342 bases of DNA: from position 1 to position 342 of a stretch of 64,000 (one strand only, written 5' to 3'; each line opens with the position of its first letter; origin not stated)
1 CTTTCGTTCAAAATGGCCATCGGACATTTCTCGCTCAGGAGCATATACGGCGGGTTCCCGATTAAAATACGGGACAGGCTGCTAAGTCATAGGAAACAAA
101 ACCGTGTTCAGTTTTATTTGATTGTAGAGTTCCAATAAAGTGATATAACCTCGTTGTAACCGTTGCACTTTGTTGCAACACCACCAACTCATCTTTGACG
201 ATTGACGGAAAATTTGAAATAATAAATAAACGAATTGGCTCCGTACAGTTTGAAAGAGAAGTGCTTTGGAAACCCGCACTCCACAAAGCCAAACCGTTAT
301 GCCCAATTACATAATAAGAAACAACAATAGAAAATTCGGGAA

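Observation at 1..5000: Four same-strand group IIC intron 3' ends clustered within 5 kb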

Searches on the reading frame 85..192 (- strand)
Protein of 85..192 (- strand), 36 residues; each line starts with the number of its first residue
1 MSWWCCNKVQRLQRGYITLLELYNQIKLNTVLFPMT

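Call 9: search_protein_families(library=pfam, proteins=[window:85-192:-], max_evalue=10)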
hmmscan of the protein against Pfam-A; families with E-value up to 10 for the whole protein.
seq(36 aa): 0 families

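Call 10: search_protein_families(library=ncbifam, proteins=[window:85-192:-], max_evalue=10)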
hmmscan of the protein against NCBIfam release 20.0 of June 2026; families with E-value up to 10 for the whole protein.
seq(36 aa): 1 family
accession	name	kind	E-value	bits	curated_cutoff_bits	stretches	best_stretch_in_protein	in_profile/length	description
NF011858.0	PRK15330.1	exception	0.064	12.2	619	1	9-35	191-217/343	SPI-1 type III secretion system needle tip complex protein SipD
